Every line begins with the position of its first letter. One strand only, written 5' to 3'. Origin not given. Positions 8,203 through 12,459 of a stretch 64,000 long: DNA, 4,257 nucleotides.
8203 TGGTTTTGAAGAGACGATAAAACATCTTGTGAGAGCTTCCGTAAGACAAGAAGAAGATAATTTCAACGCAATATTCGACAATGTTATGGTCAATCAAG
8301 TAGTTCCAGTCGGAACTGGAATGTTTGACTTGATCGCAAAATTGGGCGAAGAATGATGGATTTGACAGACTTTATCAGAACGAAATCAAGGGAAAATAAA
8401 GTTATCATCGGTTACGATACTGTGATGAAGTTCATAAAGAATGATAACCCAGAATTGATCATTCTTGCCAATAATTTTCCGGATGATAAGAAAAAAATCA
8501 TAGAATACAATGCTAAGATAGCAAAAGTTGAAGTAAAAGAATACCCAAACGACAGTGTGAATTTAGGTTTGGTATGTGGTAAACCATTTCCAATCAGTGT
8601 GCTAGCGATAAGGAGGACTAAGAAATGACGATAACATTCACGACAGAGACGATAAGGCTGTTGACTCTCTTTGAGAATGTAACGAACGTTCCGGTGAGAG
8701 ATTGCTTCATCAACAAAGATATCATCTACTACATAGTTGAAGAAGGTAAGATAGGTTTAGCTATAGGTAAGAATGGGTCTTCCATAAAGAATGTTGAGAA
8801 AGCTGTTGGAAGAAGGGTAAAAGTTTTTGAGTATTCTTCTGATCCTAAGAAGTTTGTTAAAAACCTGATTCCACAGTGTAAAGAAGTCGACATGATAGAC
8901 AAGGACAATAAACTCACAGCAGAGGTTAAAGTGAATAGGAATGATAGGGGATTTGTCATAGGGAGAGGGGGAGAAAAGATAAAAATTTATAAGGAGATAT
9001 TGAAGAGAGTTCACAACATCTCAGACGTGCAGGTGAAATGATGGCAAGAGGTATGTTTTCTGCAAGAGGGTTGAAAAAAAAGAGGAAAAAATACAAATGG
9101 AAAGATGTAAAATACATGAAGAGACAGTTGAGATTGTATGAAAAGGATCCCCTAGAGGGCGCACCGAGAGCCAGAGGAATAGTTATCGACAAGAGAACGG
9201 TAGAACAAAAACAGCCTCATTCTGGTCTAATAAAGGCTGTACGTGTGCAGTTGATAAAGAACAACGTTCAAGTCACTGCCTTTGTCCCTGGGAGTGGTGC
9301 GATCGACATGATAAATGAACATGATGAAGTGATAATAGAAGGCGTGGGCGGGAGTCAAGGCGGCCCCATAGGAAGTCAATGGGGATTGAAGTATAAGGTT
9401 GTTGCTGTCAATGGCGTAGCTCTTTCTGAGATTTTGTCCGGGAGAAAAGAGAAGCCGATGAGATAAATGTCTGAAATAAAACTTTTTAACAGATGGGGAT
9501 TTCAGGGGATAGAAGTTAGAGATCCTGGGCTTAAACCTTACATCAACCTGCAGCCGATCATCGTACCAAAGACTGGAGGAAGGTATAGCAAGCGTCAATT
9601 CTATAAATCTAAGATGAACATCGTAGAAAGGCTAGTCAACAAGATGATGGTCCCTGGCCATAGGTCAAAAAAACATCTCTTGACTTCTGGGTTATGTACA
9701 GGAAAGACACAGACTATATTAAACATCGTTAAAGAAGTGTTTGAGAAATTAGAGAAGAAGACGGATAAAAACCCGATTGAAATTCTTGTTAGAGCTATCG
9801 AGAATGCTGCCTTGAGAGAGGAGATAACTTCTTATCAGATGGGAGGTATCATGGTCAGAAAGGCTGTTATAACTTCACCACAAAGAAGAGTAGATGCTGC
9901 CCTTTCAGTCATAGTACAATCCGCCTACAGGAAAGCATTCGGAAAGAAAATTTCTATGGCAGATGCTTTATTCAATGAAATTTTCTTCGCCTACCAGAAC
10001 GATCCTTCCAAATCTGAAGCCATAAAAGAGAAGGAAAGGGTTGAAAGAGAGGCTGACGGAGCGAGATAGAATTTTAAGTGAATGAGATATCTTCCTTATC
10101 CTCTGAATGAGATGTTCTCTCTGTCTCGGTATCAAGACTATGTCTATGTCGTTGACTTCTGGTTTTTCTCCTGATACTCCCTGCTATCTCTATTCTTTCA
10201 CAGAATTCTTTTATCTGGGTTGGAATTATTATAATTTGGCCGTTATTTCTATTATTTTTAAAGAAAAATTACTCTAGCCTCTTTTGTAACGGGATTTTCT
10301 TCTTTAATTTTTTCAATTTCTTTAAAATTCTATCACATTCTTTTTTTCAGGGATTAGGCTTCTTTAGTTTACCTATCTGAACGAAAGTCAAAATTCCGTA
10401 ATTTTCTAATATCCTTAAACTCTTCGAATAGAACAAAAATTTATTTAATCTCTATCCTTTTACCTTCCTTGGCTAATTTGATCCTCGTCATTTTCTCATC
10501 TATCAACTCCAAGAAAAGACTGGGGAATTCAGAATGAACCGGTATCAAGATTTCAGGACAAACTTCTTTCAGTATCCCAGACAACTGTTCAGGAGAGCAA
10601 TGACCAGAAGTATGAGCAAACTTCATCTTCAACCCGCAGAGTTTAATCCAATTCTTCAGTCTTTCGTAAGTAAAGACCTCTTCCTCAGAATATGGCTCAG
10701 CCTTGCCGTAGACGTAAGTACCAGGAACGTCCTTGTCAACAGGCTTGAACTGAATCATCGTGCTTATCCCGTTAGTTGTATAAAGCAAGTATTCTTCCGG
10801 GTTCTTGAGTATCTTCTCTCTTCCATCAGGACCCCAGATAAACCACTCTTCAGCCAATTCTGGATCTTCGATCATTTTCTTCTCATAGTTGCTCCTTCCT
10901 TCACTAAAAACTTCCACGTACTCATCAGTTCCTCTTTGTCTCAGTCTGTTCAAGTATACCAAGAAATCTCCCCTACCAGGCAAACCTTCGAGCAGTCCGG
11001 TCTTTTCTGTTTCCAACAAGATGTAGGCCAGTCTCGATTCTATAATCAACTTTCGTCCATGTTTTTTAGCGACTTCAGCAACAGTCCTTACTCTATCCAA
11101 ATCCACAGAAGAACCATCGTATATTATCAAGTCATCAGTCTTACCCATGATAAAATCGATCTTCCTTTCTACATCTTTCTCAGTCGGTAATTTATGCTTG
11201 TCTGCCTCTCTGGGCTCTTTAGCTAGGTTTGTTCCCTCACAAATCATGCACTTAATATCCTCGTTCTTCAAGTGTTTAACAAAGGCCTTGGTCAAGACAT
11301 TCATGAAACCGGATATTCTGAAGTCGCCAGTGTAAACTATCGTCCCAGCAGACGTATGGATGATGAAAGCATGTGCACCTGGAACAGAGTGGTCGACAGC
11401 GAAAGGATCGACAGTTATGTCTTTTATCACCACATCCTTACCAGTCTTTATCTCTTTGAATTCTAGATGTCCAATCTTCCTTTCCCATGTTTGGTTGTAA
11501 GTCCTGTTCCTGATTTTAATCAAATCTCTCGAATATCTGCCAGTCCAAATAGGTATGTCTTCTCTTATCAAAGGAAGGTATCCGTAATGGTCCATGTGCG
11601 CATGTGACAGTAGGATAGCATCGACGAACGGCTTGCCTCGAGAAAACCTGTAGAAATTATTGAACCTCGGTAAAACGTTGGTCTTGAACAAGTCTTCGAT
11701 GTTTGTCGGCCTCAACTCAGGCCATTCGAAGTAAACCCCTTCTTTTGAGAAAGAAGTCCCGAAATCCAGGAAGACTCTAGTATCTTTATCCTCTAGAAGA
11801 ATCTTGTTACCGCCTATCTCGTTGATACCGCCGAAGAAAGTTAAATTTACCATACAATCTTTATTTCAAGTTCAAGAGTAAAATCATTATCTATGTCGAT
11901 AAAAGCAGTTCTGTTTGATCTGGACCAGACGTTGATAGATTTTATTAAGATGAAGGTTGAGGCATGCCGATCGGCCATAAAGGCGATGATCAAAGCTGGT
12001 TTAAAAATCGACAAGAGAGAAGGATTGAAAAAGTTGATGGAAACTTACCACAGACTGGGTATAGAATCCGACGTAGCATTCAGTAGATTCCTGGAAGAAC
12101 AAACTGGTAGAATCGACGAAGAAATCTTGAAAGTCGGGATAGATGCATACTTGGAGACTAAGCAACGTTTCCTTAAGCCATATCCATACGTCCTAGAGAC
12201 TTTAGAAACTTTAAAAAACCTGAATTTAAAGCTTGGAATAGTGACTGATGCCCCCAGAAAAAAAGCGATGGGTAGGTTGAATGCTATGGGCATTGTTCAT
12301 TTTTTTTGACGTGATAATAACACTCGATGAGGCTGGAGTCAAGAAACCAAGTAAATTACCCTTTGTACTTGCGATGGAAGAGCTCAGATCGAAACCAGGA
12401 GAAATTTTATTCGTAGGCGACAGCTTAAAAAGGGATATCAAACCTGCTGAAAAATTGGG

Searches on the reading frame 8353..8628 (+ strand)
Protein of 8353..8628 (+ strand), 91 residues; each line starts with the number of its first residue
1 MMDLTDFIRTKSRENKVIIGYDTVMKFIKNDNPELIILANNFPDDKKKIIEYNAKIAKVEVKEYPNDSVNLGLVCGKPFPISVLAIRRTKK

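Call 53: search_protein_families(library=pfam, proteins=[window:8353-8628:+])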
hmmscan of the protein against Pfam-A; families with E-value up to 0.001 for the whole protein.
window:8353-8628:+ (91 aa): 1 family
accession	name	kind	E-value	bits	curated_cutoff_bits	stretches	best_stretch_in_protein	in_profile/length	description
PF01248.31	Ribosomal_L7Ae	-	8.3e-15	54.7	22.1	1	6-88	5-87/95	Ribosomal protein L7Ae/L30e/S12e/Gadd45 family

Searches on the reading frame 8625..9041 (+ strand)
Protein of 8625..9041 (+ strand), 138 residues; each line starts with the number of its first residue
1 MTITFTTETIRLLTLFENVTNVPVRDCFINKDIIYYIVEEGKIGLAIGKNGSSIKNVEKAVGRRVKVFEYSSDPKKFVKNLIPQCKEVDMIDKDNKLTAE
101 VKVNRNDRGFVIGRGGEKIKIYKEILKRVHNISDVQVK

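Call 53: search_protein_families(library=pfam, proteins=[window:8625-9041:+])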
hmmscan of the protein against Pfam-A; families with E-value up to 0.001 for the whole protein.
window:8625-9041:+ (138 aa): 4 families
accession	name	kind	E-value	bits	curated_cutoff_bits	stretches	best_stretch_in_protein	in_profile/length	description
PF07650.23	KH_2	-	2.7e-13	49.9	22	1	15-71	6-64/78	KH domain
PF13184.12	KH_5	-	3.9e-10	40.2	27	1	37-82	8-59/69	NusA-like KH domain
PF00013.35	KH_1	-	7.4e-09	35.7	21.5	0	36-73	4-40/66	KH domain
PF13083.13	KH_KhpA-B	-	1.8e-06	28.2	32.1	1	76-120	6-52/73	KhpA/KhpB, KH domain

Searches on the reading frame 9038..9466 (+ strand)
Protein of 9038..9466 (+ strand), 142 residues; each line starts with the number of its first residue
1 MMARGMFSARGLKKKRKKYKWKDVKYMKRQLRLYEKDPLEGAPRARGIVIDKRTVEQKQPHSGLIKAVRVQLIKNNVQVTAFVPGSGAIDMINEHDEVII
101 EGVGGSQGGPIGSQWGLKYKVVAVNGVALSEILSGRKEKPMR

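Call 53: search_protein_families(library=pfam, proteins=[window:9038-9466:+])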
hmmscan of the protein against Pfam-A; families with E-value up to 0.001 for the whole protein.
window:9038-9466:+ (142 aa): 1 family
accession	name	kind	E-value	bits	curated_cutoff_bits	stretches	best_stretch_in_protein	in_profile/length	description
PF00164.32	Ribosom_S12_S23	-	3.2e-34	117.4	22.3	1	36-141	5-109/110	Ribosomal protein S12/S23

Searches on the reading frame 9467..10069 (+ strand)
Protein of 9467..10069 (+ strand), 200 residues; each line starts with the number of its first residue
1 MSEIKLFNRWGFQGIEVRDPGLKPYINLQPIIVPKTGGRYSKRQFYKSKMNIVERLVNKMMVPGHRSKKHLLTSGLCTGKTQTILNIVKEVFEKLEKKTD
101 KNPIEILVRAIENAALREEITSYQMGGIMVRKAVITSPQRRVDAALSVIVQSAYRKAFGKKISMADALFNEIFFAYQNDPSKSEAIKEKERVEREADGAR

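Call 53: search_protein_families(library=pfam, proteins=[window:9467-10069:+])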
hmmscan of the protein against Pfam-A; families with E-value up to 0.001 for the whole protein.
window:9467-10069:+ (200 aa): 1 family
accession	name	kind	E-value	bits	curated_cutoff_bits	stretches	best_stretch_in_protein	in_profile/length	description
PF00177.27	Ribosomal_S7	-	6.7e-33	113.8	24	1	25-200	4-148/148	Ribosomal protein S7p/S5e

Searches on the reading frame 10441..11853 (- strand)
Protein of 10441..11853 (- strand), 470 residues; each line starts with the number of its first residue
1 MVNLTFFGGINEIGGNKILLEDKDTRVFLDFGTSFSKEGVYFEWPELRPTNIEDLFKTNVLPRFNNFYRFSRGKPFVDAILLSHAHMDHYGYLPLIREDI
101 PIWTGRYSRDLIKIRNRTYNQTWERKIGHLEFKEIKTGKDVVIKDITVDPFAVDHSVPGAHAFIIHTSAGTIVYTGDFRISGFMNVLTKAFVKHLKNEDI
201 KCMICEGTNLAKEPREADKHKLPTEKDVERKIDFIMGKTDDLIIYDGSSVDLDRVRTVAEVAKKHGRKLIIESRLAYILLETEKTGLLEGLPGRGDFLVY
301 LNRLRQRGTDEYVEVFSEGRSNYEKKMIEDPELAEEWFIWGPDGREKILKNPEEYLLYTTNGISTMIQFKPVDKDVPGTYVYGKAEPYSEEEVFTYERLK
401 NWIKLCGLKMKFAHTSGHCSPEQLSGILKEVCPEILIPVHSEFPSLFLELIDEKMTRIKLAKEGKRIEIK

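Call 53: search_protein_families(library=pfam, proteins=[window:10441-11853:-])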
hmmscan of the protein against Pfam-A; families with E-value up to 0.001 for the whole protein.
window:10441-11853:- (470 aa): 4 families
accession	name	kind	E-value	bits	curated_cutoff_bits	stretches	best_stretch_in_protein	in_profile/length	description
PF12706.13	Lactamase_B_2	-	1.3e-12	48.2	27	1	75-179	29-144/200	Beta-lactamase superfamily domain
PF00753.33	Lactamase_B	-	4.9e-10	40.1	22.7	1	77-182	44-154/196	Metallo-beta-lactamase superfamily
PF07521.17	RMMBL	-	0.00019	21.8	21.6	1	412-446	11-45/63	Zn-dependent metallo-hydrolase RNA specificity domain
PF13483.12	Lactamase_B_3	-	0.00084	19.8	24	0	14-178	6-111/160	Beta-lactamase superfamily domain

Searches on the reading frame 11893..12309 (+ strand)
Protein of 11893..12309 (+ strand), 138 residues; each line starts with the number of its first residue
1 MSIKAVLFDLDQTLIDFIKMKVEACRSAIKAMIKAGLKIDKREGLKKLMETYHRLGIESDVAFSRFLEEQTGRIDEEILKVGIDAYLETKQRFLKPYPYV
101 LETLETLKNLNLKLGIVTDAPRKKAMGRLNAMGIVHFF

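Call 53: search_protein_families(library=pfam, proteins=[window:11893-12309:+])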
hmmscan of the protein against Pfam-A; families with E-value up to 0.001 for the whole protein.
window:11893-12309:+ (138 aa): 3 families
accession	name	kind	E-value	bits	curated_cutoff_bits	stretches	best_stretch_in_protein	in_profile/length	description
PF13419.12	HAD_2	-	2.8e-15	57.3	23.8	1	6-138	1-122/178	Haloacid dehalogenase-like hydrolase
PF00702.32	Hydrolase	-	7.1e-12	46.5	26.4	1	3-138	1-141/191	haloacid dehalogenase-like hydrolase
PF12710.13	HAD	-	3.3e-05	24.8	27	1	6-130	1-120/189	haloacid dehalogenase-like hydrolase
